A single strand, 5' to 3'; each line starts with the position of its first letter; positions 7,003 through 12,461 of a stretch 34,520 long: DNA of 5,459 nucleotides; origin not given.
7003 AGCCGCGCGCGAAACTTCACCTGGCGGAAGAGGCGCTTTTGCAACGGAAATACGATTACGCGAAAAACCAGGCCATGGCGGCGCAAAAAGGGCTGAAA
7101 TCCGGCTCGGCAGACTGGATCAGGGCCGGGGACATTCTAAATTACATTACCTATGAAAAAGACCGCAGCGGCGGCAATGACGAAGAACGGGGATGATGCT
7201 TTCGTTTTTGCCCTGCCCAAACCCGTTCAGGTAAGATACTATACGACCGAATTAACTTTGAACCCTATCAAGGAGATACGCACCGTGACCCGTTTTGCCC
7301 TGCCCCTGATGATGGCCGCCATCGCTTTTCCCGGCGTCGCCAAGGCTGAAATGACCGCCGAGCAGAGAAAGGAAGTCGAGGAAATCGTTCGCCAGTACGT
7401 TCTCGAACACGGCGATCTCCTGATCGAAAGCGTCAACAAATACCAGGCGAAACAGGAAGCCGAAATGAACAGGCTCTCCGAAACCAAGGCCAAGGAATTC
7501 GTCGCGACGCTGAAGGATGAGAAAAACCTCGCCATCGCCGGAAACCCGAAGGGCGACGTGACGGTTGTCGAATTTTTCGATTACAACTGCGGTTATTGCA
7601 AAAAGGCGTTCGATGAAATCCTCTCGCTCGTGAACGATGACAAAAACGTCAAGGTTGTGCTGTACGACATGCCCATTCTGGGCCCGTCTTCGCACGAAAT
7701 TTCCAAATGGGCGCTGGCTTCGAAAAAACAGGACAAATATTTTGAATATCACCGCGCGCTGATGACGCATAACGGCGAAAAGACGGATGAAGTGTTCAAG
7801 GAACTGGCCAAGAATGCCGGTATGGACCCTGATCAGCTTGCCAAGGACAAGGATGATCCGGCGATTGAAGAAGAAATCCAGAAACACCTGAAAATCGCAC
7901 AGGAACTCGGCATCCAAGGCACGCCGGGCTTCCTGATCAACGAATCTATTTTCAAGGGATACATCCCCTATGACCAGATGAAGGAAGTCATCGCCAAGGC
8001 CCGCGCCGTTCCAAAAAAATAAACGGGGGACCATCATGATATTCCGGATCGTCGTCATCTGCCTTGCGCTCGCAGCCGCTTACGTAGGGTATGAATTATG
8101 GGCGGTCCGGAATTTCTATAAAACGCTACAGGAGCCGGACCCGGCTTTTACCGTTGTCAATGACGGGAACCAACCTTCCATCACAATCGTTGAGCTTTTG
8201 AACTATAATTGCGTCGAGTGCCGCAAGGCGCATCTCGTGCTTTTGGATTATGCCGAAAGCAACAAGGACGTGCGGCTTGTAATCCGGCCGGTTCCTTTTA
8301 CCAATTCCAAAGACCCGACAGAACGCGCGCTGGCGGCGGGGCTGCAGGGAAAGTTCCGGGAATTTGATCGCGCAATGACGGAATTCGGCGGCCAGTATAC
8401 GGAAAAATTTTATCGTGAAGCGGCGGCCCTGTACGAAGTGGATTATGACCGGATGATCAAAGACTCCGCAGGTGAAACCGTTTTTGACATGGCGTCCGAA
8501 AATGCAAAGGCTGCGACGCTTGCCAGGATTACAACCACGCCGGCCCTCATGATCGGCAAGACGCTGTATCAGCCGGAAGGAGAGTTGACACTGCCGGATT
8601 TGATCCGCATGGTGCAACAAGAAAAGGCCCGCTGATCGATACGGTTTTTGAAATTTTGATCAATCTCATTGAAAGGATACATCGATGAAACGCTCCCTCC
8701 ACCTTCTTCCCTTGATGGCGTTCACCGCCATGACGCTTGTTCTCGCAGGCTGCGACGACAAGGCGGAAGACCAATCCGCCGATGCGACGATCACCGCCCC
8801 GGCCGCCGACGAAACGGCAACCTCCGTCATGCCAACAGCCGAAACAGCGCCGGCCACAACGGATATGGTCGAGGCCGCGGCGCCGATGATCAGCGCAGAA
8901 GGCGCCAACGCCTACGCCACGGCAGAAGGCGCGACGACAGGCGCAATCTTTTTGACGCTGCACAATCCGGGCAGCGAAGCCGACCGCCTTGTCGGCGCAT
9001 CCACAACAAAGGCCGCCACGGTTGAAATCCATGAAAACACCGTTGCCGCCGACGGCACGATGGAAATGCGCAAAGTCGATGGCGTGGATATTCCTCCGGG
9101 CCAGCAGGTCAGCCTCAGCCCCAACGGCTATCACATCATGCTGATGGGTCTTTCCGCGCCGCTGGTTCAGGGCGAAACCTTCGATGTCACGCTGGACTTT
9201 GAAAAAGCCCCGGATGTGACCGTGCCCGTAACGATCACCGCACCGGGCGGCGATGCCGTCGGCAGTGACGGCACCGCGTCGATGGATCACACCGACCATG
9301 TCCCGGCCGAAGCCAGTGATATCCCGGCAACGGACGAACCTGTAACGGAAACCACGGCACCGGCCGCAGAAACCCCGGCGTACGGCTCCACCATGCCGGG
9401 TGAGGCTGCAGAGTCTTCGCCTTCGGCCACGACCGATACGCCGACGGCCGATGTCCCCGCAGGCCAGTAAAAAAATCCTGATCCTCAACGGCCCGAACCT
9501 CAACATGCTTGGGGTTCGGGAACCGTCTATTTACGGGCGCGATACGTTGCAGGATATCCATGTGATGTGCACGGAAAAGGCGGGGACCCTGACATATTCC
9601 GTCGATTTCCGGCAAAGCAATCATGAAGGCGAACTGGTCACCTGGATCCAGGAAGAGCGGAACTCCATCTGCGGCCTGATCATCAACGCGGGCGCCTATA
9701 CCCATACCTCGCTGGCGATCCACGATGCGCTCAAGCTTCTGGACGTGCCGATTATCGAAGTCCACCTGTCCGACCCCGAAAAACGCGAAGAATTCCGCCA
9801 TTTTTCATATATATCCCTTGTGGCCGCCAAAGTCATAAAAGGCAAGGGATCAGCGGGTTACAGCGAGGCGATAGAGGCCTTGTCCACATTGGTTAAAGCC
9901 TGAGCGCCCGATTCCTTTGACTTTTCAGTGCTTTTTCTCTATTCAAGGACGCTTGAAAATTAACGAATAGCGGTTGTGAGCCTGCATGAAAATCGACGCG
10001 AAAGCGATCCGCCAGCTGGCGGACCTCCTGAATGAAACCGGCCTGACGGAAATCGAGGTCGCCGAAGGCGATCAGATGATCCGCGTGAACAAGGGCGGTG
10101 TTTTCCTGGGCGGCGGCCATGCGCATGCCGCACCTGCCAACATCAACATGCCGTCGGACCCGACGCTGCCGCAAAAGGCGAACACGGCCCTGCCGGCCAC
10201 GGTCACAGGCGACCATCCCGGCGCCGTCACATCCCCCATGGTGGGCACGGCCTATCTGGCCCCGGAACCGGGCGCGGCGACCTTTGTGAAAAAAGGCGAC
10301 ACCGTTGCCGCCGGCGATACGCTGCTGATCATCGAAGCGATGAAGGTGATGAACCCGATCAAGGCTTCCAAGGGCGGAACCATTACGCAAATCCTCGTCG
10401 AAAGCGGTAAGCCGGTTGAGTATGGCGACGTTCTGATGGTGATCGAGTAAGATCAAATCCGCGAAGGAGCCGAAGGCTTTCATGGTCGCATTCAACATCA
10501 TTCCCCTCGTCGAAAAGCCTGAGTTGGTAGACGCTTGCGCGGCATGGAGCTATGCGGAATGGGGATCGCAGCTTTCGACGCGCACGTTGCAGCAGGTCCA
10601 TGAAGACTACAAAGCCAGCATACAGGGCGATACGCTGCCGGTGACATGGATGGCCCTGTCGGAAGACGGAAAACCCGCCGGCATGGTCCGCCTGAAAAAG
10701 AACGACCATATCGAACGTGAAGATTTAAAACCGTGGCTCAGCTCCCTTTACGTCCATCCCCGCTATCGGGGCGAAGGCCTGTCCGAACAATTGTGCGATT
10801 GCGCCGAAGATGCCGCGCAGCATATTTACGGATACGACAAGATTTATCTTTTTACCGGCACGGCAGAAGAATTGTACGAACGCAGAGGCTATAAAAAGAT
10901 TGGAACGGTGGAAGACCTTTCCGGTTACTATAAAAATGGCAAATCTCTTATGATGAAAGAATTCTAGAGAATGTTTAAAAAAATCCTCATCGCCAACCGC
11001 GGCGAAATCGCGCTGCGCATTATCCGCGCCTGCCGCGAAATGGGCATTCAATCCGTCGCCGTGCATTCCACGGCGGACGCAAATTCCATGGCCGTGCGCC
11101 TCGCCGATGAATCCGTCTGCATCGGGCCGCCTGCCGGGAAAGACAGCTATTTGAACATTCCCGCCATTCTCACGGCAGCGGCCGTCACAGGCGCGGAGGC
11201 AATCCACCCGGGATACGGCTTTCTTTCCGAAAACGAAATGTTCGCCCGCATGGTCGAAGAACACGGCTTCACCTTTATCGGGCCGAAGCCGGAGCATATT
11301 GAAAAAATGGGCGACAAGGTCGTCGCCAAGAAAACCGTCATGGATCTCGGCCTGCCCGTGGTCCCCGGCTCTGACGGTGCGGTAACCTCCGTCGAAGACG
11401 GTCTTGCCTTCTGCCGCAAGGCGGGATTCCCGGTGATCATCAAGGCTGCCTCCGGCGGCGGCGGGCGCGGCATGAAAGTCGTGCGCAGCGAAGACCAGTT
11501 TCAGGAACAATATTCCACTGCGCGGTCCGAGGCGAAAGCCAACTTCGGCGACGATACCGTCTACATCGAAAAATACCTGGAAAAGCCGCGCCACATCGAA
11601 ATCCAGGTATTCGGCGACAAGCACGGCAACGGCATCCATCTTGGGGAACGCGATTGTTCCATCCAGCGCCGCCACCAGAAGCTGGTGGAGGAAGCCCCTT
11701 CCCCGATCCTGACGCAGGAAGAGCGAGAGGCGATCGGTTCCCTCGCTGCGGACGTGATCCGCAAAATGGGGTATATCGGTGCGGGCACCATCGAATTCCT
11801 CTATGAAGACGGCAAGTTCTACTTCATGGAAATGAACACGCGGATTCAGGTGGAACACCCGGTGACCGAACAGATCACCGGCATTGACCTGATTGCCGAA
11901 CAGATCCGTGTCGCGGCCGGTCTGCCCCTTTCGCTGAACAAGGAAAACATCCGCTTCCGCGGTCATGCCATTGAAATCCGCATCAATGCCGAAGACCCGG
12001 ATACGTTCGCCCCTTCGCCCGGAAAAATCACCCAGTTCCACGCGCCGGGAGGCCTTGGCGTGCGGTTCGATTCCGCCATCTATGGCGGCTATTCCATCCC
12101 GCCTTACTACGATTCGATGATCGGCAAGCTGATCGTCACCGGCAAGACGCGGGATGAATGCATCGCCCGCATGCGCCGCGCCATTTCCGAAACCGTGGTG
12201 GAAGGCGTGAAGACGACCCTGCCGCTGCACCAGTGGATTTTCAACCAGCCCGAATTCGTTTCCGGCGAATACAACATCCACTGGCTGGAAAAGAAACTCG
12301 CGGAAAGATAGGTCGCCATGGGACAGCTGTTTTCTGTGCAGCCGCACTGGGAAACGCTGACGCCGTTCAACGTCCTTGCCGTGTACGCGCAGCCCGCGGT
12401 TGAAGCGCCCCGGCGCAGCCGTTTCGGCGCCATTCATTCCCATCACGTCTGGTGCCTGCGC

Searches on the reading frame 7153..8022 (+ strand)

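Call 47: search_protein_families(library=pfam, proteins=[window:7153-8022:+], max_evalue=0.0001)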
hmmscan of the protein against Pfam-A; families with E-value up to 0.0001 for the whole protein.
window:7153-8022:+ (289 aa): 5 families
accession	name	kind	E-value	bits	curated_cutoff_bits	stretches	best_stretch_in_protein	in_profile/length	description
PF01323.26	DSBA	-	5.2e-25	88.8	25.6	1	137-280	1-190/191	DSBA-like thioredoxin domain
PF13462.12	Thioredoxin_4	-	1.4e-21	77.9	23.2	1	128-281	7-164/165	Thioredoxin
PF13098.12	Thioredoxin_2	-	2.9e-07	31.2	27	1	133-279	4-103/104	Thioredoxin-like domain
PF18312.6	ScsC_N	-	3.1e-07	30.4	25.8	1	71-104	1-34/34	Copper resistance protein ScsC N-terminal domain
PF13743.12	Thioredoxin_5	-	7.1e-06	26.3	27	1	203-263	103-164/186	Thioredoxin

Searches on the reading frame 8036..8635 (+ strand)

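Call 47: search_protein_families(library=pfam, proteins=[window:8036-8635:+], max_evalue=0.0001)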
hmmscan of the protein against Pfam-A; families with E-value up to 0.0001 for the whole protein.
window:8036-8635:+ (199 aa): 1 family
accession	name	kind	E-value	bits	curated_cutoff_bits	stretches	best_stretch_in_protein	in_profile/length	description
PF13462.12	Thioredoxin_4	-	2.5e-07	31.5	23.2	1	49-179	15-151/165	Thioredoxin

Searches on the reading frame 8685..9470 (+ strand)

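Call 47: search_protein_families(library=pfam, proteins=[window:8685-9470:+], max_evalue=0.0001)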
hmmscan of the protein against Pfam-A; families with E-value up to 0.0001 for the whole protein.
window:8685-9470:+ (261 aa): 1 family
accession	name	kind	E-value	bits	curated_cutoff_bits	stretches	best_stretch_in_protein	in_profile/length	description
PF04314.18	PCuAC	-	7.6e-37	126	29.4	1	75-180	5-109/109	Copper chaperone PCu(A)C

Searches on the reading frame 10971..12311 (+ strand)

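Call 48: search_protein_families(library=pfam, proteins=[window:10971-12311:+], max_evalue=0.0001)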
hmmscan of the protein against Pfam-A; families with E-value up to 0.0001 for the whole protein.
window:10971-12311:+ (446 aa): 6 families
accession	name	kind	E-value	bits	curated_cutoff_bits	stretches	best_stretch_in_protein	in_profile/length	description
PF02786.22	CPSase_L_D2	-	4.8e-81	271.7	19.8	1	115-321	1-209/211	Carbamoyl-phosphate synthase L chain, ATP binding domain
PF00289.28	Biotin_carb_N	-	2e-46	157.5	25.5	1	1-110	1-110/110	Biotin carboxylase, N-terminal domain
PF02785.25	Biotin_carb_C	-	1.8e-39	134.6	32.4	1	335-440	1-107/108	Biotin carboxylase C-terminal domain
PF02222.28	ATP-grasp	-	3.4e-11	43.6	27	1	139-291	17-162/179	ATP-grasp domain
PF07478.18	Dala_Dala_lig_C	-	1.3e-10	41.5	24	1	146-290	30-174/204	D-ala D-ala ligase C-terminus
PF02655.19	ATP-grasp_3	-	5.6e-06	27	23.2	1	148-293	27-158/160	ATP-grasp domain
